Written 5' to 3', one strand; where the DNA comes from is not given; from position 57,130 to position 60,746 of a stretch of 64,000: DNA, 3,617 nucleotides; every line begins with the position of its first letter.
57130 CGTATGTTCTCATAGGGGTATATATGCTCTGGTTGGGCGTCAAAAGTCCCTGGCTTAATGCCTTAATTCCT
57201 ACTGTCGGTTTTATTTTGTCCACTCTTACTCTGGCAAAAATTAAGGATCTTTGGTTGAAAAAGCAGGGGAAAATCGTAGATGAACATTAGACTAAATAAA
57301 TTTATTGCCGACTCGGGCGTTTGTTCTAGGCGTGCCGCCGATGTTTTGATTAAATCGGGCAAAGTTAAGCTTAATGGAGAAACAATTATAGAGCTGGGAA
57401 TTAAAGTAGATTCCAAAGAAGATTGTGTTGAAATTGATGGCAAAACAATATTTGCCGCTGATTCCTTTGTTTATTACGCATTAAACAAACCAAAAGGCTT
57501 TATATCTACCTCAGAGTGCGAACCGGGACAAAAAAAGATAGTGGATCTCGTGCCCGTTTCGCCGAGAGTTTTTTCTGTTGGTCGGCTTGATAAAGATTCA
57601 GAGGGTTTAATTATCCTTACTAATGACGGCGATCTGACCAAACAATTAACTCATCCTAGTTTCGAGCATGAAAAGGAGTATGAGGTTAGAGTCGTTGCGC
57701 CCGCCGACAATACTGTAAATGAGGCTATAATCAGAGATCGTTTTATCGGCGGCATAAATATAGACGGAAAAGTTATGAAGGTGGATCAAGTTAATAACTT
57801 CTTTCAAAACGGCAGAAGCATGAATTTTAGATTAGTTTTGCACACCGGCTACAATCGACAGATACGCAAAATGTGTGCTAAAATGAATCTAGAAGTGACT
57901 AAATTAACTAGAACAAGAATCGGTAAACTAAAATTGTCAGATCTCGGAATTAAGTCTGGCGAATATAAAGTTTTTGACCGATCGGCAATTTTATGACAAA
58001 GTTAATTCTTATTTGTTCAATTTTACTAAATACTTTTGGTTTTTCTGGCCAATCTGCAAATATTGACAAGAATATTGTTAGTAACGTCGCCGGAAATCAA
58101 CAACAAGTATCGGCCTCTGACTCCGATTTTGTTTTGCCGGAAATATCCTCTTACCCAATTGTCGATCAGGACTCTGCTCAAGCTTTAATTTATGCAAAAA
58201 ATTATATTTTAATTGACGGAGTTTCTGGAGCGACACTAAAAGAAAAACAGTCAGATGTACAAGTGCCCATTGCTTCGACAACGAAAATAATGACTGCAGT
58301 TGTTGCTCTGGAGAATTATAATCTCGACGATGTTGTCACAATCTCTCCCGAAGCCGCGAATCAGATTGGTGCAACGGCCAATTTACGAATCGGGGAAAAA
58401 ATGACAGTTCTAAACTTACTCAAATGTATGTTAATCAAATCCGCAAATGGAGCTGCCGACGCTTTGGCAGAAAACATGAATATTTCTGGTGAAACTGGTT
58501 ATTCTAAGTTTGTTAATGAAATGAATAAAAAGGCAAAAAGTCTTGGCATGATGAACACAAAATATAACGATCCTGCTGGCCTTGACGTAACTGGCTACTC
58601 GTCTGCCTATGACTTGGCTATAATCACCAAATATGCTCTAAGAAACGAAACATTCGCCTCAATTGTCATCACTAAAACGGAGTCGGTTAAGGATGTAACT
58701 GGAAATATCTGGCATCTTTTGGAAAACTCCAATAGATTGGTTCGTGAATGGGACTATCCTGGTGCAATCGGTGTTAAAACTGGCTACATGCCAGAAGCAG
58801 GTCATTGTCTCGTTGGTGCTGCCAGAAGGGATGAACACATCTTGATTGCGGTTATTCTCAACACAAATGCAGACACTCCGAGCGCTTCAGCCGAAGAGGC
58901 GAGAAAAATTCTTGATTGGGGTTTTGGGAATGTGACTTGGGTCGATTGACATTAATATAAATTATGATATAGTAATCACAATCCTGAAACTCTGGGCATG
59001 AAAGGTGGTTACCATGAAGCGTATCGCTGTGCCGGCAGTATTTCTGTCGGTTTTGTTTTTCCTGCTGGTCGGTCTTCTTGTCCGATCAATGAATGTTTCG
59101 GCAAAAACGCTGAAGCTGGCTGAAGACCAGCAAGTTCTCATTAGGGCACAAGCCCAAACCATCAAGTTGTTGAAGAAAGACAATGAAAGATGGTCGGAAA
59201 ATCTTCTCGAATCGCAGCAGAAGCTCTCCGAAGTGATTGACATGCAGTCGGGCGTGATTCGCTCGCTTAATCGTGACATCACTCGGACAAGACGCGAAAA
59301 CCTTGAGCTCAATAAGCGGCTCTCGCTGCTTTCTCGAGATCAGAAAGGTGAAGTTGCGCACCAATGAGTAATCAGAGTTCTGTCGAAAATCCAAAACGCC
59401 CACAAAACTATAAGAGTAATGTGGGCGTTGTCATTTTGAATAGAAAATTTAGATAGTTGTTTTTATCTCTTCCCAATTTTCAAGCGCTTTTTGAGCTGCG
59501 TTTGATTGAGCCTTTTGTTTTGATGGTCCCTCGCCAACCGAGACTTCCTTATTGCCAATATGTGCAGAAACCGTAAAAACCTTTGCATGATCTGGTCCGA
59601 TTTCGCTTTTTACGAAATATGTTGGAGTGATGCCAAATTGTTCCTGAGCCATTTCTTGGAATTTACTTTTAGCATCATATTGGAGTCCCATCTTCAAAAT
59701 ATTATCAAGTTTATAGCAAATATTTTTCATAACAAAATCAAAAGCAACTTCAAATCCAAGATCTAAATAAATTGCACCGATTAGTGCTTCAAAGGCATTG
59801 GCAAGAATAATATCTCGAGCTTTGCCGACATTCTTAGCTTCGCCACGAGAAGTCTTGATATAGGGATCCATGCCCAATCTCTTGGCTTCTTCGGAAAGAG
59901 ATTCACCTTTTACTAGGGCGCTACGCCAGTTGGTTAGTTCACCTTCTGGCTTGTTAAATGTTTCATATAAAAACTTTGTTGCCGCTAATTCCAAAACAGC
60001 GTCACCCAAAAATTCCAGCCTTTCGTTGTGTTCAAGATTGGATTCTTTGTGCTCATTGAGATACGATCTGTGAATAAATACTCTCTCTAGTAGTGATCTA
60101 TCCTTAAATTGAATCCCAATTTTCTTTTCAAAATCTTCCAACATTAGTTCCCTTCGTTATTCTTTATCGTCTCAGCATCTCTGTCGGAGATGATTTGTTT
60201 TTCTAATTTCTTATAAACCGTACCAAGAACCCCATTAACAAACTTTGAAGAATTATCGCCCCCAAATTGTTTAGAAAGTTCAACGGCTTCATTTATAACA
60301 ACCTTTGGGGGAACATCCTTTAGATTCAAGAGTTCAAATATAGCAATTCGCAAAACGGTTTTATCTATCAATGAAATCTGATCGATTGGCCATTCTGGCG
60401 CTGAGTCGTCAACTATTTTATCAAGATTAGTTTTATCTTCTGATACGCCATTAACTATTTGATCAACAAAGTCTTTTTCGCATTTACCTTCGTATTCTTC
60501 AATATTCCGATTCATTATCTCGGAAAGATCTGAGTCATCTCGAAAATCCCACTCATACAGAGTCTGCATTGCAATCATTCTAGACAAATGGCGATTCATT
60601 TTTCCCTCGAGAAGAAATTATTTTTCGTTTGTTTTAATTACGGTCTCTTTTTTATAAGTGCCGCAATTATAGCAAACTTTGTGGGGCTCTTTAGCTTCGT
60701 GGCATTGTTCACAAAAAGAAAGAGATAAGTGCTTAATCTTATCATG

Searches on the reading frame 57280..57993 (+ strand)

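Call 90: search_protein_families(library=pfam, proteins=[window:57280-57993:+], max_evalue=0.001)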
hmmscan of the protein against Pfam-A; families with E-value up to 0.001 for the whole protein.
window:57280-57993:+ (238 aa): 2 families
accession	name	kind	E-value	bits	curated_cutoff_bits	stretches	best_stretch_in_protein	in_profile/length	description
PF00849.27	PseudoU_synth_2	-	7.3e-19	68.9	26.8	1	65-201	2-152/152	RNA pseudouridylate synthase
PF01479.30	S4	-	1.2e-08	35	22.8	1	4-45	2-44/48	S4 domain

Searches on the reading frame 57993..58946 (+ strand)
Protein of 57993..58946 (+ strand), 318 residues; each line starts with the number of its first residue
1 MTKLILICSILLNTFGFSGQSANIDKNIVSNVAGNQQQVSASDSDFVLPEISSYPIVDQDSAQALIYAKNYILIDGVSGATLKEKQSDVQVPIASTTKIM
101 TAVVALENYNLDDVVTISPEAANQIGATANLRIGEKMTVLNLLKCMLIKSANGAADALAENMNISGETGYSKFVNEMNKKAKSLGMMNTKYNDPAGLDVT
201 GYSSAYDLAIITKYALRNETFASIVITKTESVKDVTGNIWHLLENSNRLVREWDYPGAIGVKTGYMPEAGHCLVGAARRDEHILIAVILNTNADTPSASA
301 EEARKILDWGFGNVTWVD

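Call 90: search_protein_families(library=pfam, proteins=[window:57993-58946:+], max_evalue=0.001)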
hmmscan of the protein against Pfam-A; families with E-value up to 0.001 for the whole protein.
window:57993-58946:+ (318 aa): 2 families
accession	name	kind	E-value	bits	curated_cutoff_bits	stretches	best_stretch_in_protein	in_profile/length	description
PF00768.25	Peptidase_S11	-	1.4e-51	175.7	27.6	1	62-292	6-238/239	D-alanyl-D-alanine carboxypeptidase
PF13354.11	Beta-lactamase2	-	1.5e-08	34.7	22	1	86-268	16-192/214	Beta-lactamase enzyme family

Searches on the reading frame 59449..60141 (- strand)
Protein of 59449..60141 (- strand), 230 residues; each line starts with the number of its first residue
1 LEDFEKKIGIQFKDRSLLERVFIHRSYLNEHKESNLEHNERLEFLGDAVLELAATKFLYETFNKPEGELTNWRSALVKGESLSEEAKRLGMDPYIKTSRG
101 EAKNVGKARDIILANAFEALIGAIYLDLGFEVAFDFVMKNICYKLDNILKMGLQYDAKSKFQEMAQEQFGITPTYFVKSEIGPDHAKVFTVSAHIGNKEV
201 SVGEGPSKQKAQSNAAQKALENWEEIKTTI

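Call 90: search_protein_families(library=pfam, proteins=[window:59449-60141:-], max_evalue=0.001)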
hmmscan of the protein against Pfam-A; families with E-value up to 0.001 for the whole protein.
window:59449-60141:- (230 aa): 4 families
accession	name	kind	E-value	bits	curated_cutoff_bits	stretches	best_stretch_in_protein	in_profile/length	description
PF14622.11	Ribonucleas_3_3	-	1.5e-37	129.1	35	1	14-143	1-126/128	Ribonuclease-III-like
PF00636.31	Ribonuclease_3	-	1e-24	87.7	27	1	40-129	1-102/102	Ribonuclease III domain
PF00035.32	dsrm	-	2.1e-15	57.5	23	1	157-222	1-65/66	Double-stranded RNA binding motif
PF22935.1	RM44_endonuclase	-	6.3e-08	33.2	27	1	4-124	9-139/139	Large ribosomal subunit protein mL44, endonuclease domain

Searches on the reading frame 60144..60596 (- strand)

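Call 90: search_protein_families(library=pfam, proteins=[window:60144-60596:-], max_evalue=0.001)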
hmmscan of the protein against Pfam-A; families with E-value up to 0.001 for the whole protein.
window:60144-60596:- (150 aa): 1 family
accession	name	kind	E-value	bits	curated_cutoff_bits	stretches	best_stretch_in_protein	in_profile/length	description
PF01029.23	NusB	-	4.5e-35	121.4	23.1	1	5-129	3-133/133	NusB family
